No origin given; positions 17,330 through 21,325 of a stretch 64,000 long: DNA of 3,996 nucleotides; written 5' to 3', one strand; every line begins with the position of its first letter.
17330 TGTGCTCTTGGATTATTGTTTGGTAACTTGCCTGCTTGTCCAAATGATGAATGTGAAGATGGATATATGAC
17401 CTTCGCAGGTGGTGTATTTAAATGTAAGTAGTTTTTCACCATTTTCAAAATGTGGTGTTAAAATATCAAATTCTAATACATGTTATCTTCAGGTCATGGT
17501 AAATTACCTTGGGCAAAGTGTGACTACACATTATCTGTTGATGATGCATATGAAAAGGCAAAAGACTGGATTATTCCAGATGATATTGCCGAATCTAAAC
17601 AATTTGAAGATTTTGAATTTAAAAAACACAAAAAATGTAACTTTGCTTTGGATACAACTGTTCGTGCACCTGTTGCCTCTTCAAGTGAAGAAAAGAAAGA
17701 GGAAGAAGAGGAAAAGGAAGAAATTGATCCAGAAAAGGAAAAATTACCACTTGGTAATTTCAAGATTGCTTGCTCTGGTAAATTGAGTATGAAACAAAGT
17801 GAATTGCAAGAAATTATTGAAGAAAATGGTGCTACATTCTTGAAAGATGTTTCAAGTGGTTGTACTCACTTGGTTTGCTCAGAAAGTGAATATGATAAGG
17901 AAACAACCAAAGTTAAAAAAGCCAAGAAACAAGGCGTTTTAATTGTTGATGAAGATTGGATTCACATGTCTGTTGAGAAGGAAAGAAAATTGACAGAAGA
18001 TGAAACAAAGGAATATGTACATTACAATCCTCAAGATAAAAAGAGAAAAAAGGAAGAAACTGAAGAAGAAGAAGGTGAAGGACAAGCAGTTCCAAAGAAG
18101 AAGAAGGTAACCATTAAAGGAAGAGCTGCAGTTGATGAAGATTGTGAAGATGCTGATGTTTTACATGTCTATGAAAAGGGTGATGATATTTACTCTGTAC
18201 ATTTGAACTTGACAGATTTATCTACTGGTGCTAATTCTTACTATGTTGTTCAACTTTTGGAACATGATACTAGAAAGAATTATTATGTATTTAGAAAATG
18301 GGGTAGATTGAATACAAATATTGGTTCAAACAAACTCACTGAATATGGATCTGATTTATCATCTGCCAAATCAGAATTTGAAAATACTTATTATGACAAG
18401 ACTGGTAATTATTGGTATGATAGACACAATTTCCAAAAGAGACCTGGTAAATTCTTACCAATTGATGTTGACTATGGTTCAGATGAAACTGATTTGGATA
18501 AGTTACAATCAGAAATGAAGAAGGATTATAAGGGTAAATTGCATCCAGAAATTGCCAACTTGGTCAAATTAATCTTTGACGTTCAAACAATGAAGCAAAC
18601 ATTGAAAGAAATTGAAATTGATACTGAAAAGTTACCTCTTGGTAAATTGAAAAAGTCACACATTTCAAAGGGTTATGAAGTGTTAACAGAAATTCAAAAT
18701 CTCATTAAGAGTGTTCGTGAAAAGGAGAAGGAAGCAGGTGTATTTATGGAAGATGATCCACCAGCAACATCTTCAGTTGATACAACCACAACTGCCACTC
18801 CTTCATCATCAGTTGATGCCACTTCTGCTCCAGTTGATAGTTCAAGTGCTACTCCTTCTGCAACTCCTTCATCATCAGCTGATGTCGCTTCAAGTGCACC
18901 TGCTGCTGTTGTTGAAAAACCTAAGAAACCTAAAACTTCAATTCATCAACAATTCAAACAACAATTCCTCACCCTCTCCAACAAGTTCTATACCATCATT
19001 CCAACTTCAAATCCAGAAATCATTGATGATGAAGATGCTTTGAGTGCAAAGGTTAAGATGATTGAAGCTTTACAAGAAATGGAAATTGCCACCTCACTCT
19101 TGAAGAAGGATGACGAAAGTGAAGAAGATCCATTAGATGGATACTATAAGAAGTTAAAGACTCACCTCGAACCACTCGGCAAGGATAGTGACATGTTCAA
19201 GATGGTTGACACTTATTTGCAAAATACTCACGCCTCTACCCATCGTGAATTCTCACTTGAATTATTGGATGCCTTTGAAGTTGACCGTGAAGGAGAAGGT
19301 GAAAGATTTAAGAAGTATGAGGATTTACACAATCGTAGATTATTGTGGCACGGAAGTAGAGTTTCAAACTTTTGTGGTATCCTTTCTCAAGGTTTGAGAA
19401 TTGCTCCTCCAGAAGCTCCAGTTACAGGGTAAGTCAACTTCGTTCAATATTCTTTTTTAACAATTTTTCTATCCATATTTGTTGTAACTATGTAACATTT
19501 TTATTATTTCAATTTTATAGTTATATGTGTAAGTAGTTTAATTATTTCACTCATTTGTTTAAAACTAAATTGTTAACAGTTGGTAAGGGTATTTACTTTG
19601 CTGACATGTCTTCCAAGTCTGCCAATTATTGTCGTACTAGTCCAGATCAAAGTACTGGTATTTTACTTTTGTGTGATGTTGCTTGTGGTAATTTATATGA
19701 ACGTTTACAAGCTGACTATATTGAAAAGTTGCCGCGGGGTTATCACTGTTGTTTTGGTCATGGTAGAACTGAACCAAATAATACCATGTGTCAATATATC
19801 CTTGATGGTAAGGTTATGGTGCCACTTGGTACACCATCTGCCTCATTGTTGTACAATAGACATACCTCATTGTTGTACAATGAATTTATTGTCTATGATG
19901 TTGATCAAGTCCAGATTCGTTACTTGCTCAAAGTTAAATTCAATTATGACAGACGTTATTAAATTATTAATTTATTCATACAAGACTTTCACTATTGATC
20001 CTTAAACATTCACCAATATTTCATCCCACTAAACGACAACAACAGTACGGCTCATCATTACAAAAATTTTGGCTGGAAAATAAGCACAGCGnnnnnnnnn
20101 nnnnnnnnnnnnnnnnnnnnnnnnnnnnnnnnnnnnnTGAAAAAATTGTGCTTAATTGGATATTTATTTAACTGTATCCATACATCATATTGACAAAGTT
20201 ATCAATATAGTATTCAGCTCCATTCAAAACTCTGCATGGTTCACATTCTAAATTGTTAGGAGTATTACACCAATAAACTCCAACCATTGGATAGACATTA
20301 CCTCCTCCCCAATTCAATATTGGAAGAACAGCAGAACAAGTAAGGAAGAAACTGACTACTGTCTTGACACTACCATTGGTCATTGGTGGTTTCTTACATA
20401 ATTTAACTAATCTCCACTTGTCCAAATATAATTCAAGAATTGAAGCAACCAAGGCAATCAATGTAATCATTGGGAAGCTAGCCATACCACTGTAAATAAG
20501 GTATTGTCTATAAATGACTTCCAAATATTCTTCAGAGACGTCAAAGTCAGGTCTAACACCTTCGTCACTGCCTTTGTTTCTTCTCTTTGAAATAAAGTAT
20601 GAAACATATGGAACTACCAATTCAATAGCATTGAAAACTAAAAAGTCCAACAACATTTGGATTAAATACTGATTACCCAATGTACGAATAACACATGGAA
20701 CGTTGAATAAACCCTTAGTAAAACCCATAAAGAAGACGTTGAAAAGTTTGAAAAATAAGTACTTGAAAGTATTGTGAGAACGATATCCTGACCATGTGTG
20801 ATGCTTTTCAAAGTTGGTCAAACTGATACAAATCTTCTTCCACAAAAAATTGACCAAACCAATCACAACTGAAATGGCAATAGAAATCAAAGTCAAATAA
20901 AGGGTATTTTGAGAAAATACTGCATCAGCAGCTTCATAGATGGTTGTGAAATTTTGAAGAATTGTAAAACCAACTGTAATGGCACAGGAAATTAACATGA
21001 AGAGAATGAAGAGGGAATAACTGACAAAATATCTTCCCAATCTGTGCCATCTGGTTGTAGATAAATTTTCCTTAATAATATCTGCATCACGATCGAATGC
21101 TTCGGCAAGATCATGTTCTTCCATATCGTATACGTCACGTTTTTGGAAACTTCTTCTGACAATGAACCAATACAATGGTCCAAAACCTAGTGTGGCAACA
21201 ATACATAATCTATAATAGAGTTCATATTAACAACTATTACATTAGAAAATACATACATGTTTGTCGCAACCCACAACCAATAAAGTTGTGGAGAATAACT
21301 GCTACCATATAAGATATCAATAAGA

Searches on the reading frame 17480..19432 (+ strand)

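Call 67: search_protein_families(library=pfam, proteins=[window:17480-19432:+], max_evalue=0.00001)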
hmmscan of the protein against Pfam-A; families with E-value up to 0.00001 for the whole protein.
window:17480-19432:+ (650 aa): 6 families
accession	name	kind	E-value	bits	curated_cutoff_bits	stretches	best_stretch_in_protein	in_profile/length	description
PF02877.19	PARP_reg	-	1.2e-37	129.5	26.8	2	353-416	2-65/135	Poly(ADP-ribose) polymerase, regulatory domain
PF00644.27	PARP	-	4.2e-26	92.1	26.7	1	571-650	2-80/199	Poly(ADP-ribose) polymerase catalytic domain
PF05406.20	WGR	-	1.2e-17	64.2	22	1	238-318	1-78/79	WGR domain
PF00533.33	BRCT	-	3.5e-15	56.4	21.3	1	90-161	5-74/78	BRCA1 C Terminus (BRCT) domain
PF12738.14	PTCB-BRCT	-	1.5e-09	38.2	22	1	101-160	8-63/63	twin BRCT domain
PF16589.12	BRCT_2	-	9.7e-06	26.2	27.3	0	104-171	17-80/86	BRCT domain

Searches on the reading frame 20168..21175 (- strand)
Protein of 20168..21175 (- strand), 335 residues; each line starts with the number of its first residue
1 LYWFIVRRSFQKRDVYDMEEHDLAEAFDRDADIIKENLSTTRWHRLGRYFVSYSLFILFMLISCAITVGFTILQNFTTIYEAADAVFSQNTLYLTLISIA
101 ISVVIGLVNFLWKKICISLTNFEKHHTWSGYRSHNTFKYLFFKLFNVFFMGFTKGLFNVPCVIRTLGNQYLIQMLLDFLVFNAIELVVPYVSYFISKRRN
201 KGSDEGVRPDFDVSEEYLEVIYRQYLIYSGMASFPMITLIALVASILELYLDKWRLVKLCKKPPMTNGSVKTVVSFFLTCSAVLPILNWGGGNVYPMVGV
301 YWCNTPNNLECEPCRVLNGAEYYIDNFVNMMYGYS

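Call 67: search_protein_families(library=pfam, proteins=[window:20168-21175:-], max_evalue=0.00001)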
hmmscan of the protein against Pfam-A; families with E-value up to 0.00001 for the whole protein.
window:20168-21175:- (335 aa): 2 families
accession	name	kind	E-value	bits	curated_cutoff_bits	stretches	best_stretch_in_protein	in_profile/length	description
PF04547.17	Anoctamin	-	1.1e-22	81.1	28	1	37-265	106-377/460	Calcium-activated chloride channel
PF07810.18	TMC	-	2.8e-10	41.1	25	1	165-263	5-104/111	TMC domain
